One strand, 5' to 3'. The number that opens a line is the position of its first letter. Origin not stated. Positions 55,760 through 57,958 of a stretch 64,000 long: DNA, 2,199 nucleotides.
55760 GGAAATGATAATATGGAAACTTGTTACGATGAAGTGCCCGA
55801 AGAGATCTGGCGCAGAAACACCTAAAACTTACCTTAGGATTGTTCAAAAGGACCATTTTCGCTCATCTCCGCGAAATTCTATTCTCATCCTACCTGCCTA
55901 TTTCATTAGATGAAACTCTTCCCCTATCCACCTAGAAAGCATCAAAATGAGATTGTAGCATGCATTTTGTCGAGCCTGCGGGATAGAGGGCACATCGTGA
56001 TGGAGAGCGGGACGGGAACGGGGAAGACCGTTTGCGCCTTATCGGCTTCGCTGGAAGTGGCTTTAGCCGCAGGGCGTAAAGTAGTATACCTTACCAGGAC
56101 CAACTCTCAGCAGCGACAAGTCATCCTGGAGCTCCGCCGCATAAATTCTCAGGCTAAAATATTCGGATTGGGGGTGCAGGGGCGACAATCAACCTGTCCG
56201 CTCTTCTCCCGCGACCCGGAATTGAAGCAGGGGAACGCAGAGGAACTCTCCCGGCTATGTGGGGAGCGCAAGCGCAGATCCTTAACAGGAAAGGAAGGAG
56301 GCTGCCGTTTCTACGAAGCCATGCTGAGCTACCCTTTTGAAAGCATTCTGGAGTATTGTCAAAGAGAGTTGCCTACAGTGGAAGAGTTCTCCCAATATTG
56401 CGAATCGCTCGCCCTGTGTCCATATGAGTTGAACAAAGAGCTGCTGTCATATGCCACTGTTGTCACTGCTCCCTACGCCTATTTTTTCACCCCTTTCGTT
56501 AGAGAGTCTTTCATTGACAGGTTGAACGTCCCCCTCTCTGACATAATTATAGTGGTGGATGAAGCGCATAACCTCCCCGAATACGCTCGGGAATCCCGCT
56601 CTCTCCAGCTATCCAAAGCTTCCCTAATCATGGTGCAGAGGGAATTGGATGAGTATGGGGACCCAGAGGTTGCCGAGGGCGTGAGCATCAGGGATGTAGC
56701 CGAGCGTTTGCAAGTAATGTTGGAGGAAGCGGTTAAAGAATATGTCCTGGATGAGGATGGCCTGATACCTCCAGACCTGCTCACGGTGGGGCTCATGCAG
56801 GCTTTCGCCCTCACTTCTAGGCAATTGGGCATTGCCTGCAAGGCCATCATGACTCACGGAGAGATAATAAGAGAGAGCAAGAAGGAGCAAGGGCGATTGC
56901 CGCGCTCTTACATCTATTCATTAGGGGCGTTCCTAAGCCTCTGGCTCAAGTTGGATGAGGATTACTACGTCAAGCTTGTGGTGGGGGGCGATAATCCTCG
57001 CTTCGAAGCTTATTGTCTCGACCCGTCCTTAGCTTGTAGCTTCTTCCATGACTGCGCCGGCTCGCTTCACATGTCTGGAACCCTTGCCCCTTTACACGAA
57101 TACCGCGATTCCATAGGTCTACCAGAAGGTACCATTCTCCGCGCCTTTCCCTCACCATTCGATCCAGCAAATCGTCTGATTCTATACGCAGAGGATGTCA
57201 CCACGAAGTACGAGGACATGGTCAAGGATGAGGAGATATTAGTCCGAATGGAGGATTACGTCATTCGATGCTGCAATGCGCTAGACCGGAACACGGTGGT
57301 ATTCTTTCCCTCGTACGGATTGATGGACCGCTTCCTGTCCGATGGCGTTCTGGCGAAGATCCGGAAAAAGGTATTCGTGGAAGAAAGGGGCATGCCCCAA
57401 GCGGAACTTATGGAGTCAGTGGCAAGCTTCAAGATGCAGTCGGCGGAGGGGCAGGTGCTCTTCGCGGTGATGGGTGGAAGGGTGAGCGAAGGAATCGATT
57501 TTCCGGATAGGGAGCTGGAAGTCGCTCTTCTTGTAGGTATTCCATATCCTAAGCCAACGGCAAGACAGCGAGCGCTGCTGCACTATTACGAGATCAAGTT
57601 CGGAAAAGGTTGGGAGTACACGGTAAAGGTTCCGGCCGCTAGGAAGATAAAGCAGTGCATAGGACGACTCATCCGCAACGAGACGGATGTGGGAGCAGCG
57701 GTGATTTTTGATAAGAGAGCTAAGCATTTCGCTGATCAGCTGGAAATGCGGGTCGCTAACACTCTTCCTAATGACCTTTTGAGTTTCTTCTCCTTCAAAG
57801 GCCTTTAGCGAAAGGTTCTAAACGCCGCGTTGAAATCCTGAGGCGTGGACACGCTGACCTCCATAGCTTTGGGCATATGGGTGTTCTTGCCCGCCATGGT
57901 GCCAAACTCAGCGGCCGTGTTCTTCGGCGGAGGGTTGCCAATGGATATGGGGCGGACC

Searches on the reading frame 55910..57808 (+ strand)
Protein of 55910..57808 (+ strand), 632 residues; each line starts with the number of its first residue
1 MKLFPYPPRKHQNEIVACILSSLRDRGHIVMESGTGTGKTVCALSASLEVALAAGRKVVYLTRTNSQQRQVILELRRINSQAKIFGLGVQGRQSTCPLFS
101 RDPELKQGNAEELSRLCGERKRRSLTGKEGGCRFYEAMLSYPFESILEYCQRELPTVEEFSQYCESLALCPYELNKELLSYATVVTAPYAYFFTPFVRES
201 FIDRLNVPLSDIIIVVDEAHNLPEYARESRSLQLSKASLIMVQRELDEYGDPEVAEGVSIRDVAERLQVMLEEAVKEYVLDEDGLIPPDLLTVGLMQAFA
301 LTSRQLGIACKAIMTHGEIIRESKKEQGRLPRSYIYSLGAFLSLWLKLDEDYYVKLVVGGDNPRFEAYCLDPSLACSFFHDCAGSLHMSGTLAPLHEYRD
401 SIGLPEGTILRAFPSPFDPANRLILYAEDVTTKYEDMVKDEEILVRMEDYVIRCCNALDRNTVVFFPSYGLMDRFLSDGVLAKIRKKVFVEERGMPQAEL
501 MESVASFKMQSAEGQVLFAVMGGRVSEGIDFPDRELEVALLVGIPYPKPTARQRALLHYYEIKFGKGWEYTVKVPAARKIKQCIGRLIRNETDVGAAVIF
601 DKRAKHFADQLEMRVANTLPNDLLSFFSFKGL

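Call 75: search_protein_families(library=pfam, proteins=[window:55910-57808:+])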
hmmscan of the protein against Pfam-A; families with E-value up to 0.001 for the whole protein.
window:55910-57808:+ (632 aa): 5 families
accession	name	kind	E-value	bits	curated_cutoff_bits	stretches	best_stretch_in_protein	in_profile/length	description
PF06777.17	HBB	-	1.9e-40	139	30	1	244-436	3-190/190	Helical and beta-bridge domain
PF13307.12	Helicase_C_2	-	8.1e-36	124.1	25.3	1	453-606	3-156/170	Helicase C-terminal domain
PF06733.21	DEAD_2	-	2e-29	102.9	21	1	60-239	1-172/172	DEAD_2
PF04851.21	ResIII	-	3.2e-08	34.1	22.5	1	7-83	3-81/164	Type III restriction enzyme, res subunit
PF00270.35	DEAD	-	2.5e-07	31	26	1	10-83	2-73/167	DEAD/DEAH box helicase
